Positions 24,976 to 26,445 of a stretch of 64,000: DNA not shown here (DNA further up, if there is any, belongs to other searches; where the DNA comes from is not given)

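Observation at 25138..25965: Internal tandem duplication doubling the C-terminal domain of FlgD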

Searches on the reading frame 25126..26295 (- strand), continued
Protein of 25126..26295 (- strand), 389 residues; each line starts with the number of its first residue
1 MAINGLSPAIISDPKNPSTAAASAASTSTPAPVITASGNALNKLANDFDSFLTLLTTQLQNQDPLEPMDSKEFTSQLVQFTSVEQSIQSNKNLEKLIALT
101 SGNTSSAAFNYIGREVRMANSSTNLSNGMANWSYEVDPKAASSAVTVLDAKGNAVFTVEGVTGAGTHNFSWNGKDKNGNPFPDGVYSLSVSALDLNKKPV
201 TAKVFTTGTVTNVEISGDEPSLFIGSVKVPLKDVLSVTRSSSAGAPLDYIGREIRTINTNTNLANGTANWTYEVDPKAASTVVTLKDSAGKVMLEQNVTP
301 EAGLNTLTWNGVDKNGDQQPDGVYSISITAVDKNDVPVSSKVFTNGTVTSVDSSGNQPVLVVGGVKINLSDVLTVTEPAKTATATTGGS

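Call 11: find_related_loci(query=A1, collection=genome_contigs, flank=6000)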
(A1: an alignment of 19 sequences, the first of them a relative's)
Query A1 (389 aa) in genome_contigs; peptide patterns used: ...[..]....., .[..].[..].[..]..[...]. (x = any residue, [..] = any of these).
600 stretches matched a pattern (row limit reached: there are more); 594 encode a relative of the query (tblastn E <= 1e-3); the best 80 are kept; 80 distinct loci.
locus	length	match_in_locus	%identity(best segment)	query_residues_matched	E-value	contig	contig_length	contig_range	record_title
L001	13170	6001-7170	96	1-389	0e+0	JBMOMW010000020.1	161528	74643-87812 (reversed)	MAG: Pseudomonadota bacterium isolate Betzabe_MAG060 MAG060_20, whole genome shotgun sequence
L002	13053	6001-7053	35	40-382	4e-64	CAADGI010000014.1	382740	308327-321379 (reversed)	uncultured Alphaproteobacteria bacterium isolate PRO1.fa.gz genome assembly, contig: k127_714586, whole genome shotgun s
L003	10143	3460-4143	46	35-375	2e-59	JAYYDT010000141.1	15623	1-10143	MAG: Pseudomonadota bacterium isolate XS_MAG44 XS_MAG44_0141, whole genome shotgun sequence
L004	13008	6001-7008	36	42-373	1e-59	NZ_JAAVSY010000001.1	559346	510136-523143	Haematospirillum sp. H4485 H4485_1, whole genome shotgun sequence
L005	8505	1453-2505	33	39-381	5e-59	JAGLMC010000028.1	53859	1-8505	MAG: Alphaproteobacteria bacterium isolate RS_5_43 ROV157_5.bin.43.fa_28, whole genome shotgun sequence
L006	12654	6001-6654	45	39-375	9e-59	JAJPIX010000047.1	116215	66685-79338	MAG: Alphaproteobacteria bacterium isolate Centralia_MAG_385 k107_25702333, whole genome shotgun sequence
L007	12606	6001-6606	48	36-375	1e-56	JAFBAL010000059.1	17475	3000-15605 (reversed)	MAG: Alphaproteobacteria bacterium isolate CP_BM_RX_R9_30 BM_RX_R9_k147_3943992, whole genome shotgun sequence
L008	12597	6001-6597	46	39-375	4e-55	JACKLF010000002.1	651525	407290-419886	MAG: Alphaproteobacteria bacterium isolate HK-STAS-PROT-84 HK-STAS-PROT-84_2, whole genome shotgun sequence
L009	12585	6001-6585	48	43-375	9e-53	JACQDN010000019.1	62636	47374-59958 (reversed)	MAG: Proteobacteria bacterium isolate NC_groundwater_995_Pr1_S-0.65um_61_14 Montesol18_Sp65_coassembly_scaffold_240959,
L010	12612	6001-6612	45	40-381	3e-52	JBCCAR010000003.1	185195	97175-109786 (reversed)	MAG: Pseudomonadota bacterium isolate P01_A01_bin.16 k141_1000305_length_185195_cov_16.9543, whole genome shotgun sequen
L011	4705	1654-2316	44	20-378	5e-52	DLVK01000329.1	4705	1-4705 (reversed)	MAG TPA_asm: Rhodospirillaceae bacterium isolate UBA9261 contig_215283, whole genome shotgun sequence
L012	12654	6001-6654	46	22-381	1e-51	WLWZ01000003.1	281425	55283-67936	MAG: Alphaproteobacteria bacterium isolate MH-Pat-SR_metabat2_25 NODE_33_length_281425_cov_6.226390, whole genome shotgu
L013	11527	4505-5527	32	44-386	1e-51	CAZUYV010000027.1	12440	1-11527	MAG TPA_asm: uncultured Micavibrio sp. isolate SRP193066_co1_69 genome assembly, contig: NODE_4620_length_12440_cov_6.88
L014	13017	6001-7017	34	44-383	2e-51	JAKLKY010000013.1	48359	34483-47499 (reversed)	MAG: Alphaproteobacteria bacterium isolate MAG.289 MAG.289-NODE_13_length_48359_cov_3.819270, whole genome shotgun seque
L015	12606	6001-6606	47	44-379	3e-51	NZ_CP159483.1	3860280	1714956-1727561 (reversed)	Ahrensia marina strain ac1 chromosome, complete genome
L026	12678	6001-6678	41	15-377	7e-49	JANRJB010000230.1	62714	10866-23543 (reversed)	MAG: Rhodospirillaceae bacterium isolate bins.12 k141_4786017, whole genome shotgun sequence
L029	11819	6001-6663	44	37-378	2e-48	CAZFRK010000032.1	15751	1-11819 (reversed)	MAG TPA_asm: uncultured Rhodobacterales bacterium isolate SRP304446_co1_84 genome assembly, contig: NODE_2606_length_157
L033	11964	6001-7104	31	35-388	6e-48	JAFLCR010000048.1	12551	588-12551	MAG: Alphaproteobacteria bacterium isolate UWPOB_ALPHA1 gnl_X_PDHLPHON_48, whole genome shotgun sequence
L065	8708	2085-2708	44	35-379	8e-46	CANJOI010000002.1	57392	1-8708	MAG: Candidatus Marinimicrobia bacterium isolate RH-23may17-709 genome assembly, contig: RH-23may17-C3816, whole genome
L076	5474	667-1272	44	42-377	4e-45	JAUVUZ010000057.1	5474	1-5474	MAG: Alphaproteobacteria bacterium isolate CSMAG_1151 CSMAG_1151_k127_1316641_length_5474_cov_34.0000, whole genome shot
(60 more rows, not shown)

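Call 31: predict_structure(alignment_id=A2)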
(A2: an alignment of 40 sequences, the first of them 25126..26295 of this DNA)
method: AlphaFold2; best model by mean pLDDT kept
length: 389 residues; sequences in the alignment: 40
mean_pLDDT: 72.5   pTM: 0.40
mean pLDDT of the five models: 72.5, 72.4, 71.0, 70.5, 67.7
residues with pLDDT >= 90: 132; 70-90: 104; 50-70: 70; < 50: 83
segments of 3 or more residues with pLDDT < 50: 1-41, 62-67, 89-105, 239-244, 378-389
pLDDT, mean of each block of 10 residues (from residue 1): 31 41 31 36 53 55 49 54 52 44 51 76 91 90 95 93 87 92 95 94 87 71 86 64 52 86 92 90 92 89 88 92 93 91 87 68 85 66 33
secondary structure, 60 per line:
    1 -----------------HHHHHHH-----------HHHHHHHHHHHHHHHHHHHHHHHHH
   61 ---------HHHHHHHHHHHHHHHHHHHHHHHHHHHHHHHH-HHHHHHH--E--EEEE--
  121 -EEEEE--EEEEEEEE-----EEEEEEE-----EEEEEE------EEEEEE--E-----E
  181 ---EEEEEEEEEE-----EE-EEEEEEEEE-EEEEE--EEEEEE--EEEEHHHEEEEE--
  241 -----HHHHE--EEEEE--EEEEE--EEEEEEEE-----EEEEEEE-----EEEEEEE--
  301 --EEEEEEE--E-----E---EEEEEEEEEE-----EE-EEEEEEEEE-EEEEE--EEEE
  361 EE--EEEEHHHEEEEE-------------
elements in order: H18-24 H36-60 H70-101 H103-109 E115-118 E122-126 E129-136 E142-148 E154-159 E166-171 E184-193 E202-210 E212-216 E219-224 E227-230 E234-238 H246-249 E253-257 E260-264 E267-274 E280-286 E292-298 E303-309 E322-331 E340-348 E350-354 E357-362 E365-368 E372-376

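Call 33: search_solved_structures(query=window:25126-26295:-, max_evalue=0.01, show_alignments=2)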
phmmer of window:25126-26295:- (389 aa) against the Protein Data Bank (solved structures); distinct sequences matched with E-value up to 0.01: 6.
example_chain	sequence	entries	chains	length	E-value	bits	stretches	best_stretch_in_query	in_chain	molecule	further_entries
7bhq_A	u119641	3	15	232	1.1e-16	64.3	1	26-194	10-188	Basal-body rod modification protein FlgD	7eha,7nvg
7eh9_A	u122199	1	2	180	1.2e-05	28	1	134-194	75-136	Basal-body rod modification protein FlgD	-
3osv_A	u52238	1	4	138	3.7e-05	26.4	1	110-215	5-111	Flagellar basal-body rod modification protein FlgD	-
3c12_A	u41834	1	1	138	0.0066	19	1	146-236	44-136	Flagellar protein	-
4zzf_A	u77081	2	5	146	0.0067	19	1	133-235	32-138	Flagellar basal body rod modification protein | Basal-body rod modification protein FlgD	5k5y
4zzk_A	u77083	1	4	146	0.0085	18.6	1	133-235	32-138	Basal-body rod modification protein FlgD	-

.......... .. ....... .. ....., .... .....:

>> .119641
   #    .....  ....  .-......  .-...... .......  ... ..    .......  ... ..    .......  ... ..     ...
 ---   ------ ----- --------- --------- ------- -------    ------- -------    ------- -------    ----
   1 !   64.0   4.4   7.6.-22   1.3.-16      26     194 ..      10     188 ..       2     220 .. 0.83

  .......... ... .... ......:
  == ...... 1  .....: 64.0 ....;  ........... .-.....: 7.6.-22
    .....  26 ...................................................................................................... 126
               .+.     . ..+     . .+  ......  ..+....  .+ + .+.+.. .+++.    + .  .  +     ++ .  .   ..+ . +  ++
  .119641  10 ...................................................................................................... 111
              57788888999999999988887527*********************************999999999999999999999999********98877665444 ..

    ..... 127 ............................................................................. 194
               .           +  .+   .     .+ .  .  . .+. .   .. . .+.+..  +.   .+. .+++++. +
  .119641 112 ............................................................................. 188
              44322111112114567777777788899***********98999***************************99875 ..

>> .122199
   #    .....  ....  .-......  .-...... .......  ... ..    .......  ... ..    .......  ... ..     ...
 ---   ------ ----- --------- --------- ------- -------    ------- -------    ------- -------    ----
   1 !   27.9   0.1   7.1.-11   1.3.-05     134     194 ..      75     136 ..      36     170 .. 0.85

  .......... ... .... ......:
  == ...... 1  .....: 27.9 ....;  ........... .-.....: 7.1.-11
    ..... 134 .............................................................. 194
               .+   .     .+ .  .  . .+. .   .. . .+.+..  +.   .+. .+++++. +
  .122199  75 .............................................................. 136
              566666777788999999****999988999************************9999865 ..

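Call 34: fold_search(model_id=the predicted structure, library=pdb)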
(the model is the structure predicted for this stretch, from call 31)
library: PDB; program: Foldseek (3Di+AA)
matches with E <= 10: 1180; with E <= 0.001: 92
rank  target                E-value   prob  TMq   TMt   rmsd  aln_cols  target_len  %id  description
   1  7bhq_B                3.4e-11  1.00  0.28  0.48  14.6       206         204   26  In situ assembled Salmonella FlgD hook cap complex (released 2021-05-05)
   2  7bhq_D                4.9e-11  1.00  0.27  0.46  15.8       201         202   28  In situ assembled Salmonella FlgD hook cap complex (released 2021-05-05)
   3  7bhq_C                1.1e-10  1.00  0.27  0.47  15.0       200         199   28  In situ assembled Salmonella FlgD hook cap complex (released 2021-05-05)
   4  7bhq_A                1.2e-10  1.00  0.29  0.50  13.4       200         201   28  In situ assembled Salmonella FlgD hook cap complex (released 2021-05-05)
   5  7eha_A                1.8e-10  1.00  0.28  0.53  13.0       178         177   24  Crystal structure of the flagellar hook cap from Salmonella enterica serovar Typhimurium (released 2021-11-24)
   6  7eha_E                6.0e-09  1.00  0.27  0.55  10.0       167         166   22  Crystal structure of the flagellar hook cap from Salmonella enterica serovar Typhimurium (released 2021-11-24)
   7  7eha_B                1.1e-08  1.00  0.28  0.57  10.8       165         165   22  Crystal structure of the flagellar hook cap from Salmonella enterica serovar Typhimurium (released 2021-11-24)
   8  7eh9_B                2.4e-08  1.00  0.27  0.65   4.4       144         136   25  Crystal structure of the flagellar hook cap fragment from Salmonella enterica serovar Typhimurium (released 2021-11-24)
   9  4zzf                  2.4e-08  1.00  0.22  0.52   9.0       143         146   21  Crystal structure of truncated FlgD (tetragonal form) from the human pathogen Helicobacter pylori (released 2016-02-24)
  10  4zzk_A                2.6e-08  1.00  0.22  0.52   9.1       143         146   21  Crystal structure of truncated FlgD (monoclinic form) from the human pathogen Helicobacter pylori (released 2016-02-24)
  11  3osv_B                2.9e-08  1.00  0.29  0.78   3.9       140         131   20  The crytsal structure of FLGD from P. Aeruginosa (released 2011-05-04)
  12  3osv_C                5.2e-08  1.00  0.29  0.78   3.9       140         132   21  The crytsal structure of FLGD from P. Aeruginosa (released 2011-05-04)
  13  7eha_C                7.2e-08  1.00  0.27  0.56  11.1       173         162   20  Crystal structure of the flagellar hook cap from Salmonella enterica serovar Typhimurium (released 2021-11-24)
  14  7eha_D                7.2e-08  1.00  0.27  0.56  10.2       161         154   20  Crystal structure of the flagellar hook cap from Salmonella enterica serovar Typhimurium (released 2021-11-24)
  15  3osv_A                1.0e-07  1.00  0.29  0.79   2.8       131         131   21  The crytsal structure of FLGD from P. Aeruginosa (released 2011-05-04)
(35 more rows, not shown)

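Call 37: find_encoding_contigs(protein=P0012, flank=6000, max_places=1)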
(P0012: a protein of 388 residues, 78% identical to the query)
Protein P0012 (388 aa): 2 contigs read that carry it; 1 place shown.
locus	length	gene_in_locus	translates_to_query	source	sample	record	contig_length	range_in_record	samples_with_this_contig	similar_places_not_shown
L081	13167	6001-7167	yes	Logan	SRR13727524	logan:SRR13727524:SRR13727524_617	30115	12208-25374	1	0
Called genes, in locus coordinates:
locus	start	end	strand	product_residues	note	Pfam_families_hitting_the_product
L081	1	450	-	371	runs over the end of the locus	PF03054:tRNA_Me_trans, PF20259:tRNA_Me_trans_M, PF20258:tRNA_Me_trans_C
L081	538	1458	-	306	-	PF00700:Flagellin_C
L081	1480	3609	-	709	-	PF22638:FlgK_D1, PF06429:Flg_bbr_C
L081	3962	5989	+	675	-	PF02120:Flg_hook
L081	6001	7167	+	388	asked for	PF03963:FlgD, PF13861:FLgD_tudor (weak), PF13860:FlgD_ig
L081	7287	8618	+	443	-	PF00460:Flg_bb_rod, PF22692:LlgE_F_G_D1, PF07559:FlgE_D2, PF06429:Flg_bbr_C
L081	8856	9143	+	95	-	PF06627:DUF1153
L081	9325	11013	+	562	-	PF01514:YscJ_FliF, PF08345:YscJ_FliF_C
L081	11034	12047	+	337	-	PF03448:MgtE_N (faint), PF14842:FliG_N, PF14841:FliG_M, PF14842:FliG_N (weak), PF01706:FliG_C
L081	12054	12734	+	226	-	-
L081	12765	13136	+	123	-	PF01052:FliMN_C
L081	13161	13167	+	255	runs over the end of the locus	PF01618:MotA_ExbB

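Call 38: find_encoding_contigs(protein=P0020, flank=6000, max_places=1)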
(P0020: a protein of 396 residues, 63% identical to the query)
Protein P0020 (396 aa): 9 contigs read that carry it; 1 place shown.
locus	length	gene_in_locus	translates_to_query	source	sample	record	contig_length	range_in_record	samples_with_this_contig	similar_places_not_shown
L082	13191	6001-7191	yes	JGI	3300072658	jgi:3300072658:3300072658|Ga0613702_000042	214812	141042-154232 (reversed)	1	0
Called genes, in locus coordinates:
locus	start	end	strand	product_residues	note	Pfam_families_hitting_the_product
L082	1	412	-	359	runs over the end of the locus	PF00733:Asn_synthase (weak), PF03054:tRNA_Me_trans, PF20259:tRNA_Me_trans_M, PF20258:tRNA_Me_trans_C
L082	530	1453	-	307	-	PF00700:Flagellin_C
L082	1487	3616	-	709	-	PF22638:FlgK_D1, PF06429:Flg_bbr_C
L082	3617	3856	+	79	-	-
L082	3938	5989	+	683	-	PF02120:Flg_hook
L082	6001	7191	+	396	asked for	PF03963:FlgD, PF13861:FLgD_tudor (faint), PF13585:CHU_C (faint), PF13860:FlgD_ig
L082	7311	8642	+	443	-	PF00460:Flg_bb_rod, PF22692:LlgE_F_G_D1, PF07559:FlgE_D2, PF06429:Flg_bbr_C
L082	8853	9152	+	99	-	PF06627:DUF1153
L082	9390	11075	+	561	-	PF01514:YscJ_FliF, PF08345:YscJ_FliF_C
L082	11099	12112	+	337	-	PF03448:MgtE_N (faint), PF14842:FliG_N, PF14841:FliG_M, PF14842:FliG_N (weak), PF01706:FliG_C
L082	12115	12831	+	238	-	-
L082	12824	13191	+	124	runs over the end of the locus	PF01052:FliMN_C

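Call 39: find_encoding_contigs(protein=P0027, flank=6000, max_places=2)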
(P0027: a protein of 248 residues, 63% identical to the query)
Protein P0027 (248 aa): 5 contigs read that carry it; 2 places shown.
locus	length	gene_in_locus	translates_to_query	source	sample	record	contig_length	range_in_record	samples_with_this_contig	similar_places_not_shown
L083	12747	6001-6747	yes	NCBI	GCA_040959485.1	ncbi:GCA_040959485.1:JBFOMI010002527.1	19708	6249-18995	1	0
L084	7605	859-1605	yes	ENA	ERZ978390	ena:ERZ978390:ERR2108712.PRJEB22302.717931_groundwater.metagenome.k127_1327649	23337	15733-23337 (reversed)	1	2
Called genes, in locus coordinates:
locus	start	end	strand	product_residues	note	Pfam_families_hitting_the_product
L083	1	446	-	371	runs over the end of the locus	PF03054:tRNA_Me_trans, PF20259:tRNA_Me_trans_M, PF20258:tRNA_Me_trans_C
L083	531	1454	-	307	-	PF00669:Flagellin_N (weak), PF00700:Flagellin_C (weak)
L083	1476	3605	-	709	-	PF22638:FlgK_D1, PF06429:Flg_bbr_C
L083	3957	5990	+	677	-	PF02120:Flg_hook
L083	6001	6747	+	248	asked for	PF03963:FlgD, PF13861:FLgD_tudor (weak), PF13860:FlgD_ig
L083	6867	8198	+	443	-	PF00460:Flg_bb_rod, PF22692:LlgE_F_G_D1, PF07559:FlgE_D2, PF06429:Flg_bbr_C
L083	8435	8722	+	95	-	PF06627:DUF1153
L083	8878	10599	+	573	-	PF01514:YscJ_FliF, PF08345:YscJ_FliF_C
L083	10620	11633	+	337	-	PF03448:MgtE_N (faint), PF14842:FliG_N, PF14841:FliG_M, PF14842:FliG_N (weak), PF01706:FliG_C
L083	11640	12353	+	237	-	-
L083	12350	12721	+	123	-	PF01052:FliMN_C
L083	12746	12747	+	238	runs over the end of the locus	?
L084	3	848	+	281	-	PF02120:Flg_hook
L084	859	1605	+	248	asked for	PF03963:FlgD, PF13861:FLgD_tudor (weak), PF13860:FlgD_ig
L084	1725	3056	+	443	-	PF00460:Flg_bb_rod, PF22692:LlgE_F_G_D1, PF07559:FlgE_D2, PF06429:Flg_bbr_C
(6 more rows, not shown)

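Call 40: find_encoding_contigs(protein=P0023, flank=6000, max_places=1)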
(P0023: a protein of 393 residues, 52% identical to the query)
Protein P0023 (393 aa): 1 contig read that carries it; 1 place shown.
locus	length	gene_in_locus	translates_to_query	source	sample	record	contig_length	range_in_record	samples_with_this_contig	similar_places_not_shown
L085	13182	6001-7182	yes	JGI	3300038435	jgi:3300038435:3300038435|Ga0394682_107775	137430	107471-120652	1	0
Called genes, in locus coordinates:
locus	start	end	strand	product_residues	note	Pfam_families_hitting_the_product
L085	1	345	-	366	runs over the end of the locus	PF03054:tRNA_Me_trans, PF20259:tRNA_Me_trans_M, PF20258:tRNA_Me_trans_C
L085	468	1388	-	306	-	PF00700:Flagellin_C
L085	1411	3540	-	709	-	PF22638:FlgK_D1, PF06429:Flg_bbr_C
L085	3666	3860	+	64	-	-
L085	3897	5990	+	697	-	PF02120:Flg_hook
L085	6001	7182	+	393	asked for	PF03963:FlgD, PF13585:CHU_C (faint), PF13861:FLgD_tudor (weak), PF13860:FlgD_ig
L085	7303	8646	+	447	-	PF00460:Flg_bb_rod, PF22692:LlgE_F_G_D1, PF07559:FlgE_D2, PF06429:Flg_bbr_C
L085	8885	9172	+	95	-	PF06627:DUF1153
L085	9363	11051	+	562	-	PF01514:YscJ_FliF, PF08345:YscJ_FliF_C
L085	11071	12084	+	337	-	PF03448:MgtE_N (faint), PF14842:FliG_N, PF14841:FliG_M, PF14842:FliG_N (weak), PF01706:FliG_C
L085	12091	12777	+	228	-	-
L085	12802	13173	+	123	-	PF01052:FliMN_C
